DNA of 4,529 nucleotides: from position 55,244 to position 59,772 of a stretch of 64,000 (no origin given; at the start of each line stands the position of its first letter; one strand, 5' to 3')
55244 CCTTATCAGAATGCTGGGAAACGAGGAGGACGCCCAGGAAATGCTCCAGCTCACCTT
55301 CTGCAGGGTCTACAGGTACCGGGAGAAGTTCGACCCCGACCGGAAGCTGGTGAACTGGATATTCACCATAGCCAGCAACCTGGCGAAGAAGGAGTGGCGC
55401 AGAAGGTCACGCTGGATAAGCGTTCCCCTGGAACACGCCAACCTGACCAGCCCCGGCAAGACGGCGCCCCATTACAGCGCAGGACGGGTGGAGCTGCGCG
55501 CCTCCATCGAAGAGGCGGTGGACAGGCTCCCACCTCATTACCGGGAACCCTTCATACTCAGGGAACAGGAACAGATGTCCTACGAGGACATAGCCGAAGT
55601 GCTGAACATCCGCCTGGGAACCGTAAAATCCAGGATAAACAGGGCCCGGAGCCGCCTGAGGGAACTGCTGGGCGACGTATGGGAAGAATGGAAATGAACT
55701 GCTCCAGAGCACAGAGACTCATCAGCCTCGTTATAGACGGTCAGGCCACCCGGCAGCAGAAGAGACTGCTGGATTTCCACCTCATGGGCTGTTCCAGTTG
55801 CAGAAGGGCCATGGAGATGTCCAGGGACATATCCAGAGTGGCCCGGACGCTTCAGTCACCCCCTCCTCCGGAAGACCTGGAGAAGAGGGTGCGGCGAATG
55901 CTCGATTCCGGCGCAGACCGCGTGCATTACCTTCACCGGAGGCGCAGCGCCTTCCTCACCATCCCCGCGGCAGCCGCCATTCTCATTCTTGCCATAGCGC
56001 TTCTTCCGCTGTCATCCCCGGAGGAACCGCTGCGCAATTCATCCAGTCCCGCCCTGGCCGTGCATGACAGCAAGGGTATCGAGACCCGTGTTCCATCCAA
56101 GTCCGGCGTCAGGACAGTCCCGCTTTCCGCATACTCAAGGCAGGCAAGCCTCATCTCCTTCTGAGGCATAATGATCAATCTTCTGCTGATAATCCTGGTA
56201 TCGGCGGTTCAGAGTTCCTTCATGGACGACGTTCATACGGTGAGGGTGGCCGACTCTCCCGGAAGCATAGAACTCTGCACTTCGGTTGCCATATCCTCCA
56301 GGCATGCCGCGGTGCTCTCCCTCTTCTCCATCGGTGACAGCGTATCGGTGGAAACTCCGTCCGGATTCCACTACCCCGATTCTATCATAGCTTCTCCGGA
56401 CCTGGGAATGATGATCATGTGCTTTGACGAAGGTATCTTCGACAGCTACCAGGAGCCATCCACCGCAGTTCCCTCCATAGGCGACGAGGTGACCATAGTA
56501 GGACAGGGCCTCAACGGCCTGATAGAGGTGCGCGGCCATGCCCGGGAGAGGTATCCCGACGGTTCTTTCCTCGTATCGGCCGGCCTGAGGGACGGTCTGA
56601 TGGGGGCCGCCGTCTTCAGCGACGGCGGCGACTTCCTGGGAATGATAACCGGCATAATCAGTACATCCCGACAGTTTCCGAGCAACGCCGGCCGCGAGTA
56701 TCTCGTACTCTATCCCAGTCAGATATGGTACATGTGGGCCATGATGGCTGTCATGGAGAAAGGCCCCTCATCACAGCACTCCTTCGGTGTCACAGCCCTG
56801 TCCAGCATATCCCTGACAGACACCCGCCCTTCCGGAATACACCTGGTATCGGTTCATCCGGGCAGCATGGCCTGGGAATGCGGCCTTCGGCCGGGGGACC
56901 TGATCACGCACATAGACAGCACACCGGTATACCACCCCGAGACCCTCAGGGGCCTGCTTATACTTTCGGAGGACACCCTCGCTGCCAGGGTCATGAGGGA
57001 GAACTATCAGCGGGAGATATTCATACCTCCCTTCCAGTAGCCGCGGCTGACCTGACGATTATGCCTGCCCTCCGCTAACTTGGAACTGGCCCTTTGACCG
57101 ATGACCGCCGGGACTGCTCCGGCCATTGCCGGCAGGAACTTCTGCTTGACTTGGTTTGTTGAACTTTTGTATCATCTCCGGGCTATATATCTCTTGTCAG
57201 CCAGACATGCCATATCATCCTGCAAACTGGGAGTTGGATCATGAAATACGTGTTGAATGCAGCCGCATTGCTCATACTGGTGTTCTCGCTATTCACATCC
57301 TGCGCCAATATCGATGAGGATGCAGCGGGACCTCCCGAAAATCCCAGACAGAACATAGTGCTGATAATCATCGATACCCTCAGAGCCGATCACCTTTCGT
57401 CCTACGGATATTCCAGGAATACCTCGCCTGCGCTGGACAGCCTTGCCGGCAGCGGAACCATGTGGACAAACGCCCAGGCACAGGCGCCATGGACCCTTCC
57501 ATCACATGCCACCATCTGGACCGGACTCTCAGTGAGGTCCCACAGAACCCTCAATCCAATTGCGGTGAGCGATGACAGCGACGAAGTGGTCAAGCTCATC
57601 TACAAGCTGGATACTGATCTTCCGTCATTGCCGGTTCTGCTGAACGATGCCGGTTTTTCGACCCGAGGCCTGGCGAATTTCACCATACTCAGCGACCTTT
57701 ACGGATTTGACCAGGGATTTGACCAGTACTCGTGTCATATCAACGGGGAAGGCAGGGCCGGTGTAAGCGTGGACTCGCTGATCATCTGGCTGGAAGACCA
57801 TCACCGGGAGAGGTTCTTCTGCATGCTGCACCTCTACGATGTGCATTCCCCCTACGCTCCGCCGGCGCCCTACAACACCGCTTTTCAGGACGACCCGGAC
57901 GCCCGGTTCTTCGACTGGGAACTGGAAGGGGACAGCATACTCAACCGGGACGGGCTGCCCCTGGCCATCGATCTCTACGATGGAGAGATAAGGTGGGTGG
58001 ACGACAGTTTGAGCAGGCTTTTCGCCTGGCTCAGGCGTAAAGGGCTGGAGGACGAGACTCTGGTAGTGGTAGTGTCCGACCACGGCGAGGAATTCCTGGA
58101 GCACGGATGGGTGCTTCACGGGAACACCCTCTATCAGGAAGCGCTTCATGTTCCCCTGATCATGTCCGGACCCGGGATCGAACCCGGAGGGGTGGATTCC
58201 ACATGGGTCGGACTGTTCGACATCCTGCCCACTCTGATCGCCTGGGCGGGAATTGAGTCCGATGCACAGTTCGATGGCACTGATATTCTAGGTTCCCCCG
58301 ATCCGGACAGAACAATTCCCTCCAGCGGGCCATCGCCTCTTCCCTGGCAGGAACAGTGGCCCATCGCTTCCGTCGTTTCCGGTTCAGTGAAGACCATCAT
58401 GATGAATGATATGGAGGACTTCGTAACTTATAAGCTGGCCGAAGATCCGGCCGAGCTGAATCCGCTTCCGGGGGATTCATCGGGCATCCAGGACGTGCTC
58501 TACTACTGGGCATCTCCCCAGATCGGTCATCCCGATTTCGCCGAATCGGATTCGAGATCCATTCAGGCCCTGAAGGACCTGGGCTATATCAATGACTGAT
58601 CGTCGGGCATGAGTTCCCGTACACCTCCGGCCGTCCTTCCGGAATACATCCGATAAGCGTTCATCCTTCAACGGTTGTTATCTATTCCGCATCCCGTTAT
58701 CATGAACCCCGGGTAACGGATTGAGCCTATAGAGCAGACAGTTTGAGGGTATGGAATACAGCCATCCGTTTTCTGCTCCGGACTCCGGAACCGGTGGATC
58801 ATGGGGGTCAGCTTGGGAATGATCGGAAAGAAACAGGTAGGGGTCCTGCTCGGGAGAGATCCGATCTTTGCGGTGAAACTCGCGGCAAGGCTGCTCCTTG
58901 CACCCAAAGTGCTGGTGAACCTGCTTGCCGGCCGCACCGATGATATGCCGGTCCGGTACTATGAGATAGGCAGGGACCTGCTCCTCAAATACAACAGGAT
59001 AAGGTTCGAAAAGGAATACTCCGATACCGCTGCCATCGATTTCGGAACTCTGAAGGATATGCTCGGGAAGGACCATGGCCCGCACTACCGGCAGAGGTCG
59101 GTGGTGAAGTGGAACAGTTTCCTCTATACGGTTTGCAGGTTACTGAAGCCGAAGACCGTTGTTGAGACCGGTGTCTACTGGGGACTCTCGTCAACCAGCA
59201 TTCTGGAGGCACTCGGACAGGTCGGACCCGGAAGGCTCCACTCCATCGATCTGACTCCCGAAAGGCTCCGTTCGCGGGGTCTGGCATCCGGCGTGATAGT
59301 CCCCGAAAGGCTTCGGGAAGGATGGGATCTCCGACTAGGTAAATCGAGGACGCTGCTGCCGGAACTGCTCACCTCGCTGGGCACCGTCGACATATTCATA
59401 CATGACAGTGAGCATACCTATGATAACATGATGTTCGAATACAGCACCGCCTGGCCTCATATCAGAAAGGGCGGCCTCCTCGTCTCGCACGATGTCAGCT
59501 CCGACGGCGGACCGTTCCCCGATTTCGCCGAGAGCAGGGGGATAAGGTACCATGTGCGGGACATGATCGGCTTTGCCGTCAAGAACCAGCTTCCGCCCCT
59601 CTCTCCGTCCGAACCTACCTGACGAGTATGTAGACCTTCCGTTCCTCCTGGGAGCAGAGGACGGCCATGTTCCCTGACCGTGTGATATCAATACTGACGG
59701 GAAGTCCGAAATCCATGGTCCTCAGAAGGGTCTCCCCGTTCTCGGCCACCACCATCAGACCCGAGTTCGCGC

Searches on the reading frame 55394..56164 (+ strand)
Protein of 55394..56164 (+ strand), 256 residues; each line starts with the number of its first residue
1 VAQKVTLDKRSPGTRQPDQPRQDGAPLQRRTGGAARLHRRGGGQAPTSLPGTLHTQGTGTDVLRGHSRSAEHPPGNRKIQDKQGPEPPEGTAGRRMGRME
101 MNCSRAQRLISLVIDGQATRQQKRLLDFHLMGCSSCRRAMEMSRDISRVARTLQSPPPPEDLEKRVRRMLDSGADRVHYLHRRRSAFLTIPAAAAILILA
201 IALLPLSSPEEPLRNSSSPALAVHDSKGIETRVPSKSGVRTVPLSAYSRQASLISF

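Call 75: search_protein_families(library=pfam, proteins=[window:55394-56164:+], max_evalue=0.01)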
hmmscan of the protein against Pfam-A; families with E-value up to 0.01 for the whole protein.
window:55394-56164:+ (256 aa): 1 family
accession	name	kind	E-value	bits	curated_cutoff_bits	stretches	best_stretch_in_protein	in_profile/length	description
PF13490.11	zf-HC2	-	1.3e-07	32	22.2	1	103-137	1-35/35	Putative zinc-finger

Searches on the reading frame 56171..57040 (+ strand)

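Call 75: search_protein_families(library=pfam, proteins=[window:56171-57040:+], max_evalue=0.01)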
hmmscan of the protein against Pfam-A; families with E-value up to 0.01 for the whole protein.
window:56171-57040:+ (289 aa): 3 families
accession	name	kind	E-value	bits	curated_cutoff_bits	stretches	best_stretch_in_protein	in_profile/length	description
PF17820.7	PDZ_6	-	1e-11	44.8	27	1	227-268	4-45/54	PDZ domain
PF13180.12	PDZ_2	-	0.00099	19.8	27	1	214-264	6-55/80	PDZ domain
PF00595.29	PDZ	-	0.0035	18.1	23.2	1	202-253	9-57/81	PDZ domain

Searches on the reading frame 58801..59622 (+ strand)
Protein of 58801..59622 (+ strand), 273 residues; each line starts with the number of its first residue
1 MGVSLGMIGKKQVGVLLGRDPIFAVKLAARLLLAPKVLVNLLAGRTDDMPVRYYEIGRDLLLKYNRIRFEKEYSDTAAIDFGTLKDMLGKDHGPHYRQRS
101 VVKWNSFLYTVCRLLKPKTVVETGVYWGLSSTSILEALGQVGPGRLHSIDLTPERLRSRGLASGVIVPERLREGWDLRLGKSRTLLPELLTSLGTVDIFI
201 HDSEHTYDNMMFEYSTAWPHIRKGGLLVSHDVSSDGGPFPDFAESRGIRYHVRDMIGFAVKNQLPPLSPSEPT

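Call 75: search_protein_families(library=pfam, proteins=[window:58801-59622:+], max_evalue=0.01)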
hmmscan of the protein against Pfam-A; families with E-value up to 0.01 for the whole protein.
window:58801-59622:+ (273 aa): 2 families
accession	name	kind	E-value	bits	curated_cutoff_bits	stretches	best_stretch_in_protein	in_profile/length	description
PF13578.12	Methyltransf_24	-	2.3e-19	70.7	26.3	1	121-232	1-105/105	Methyltransferase domain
PF01596.23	Methyltransf_3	-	0.0013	18.5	22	1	105-230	33-153/204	O-methyltransferase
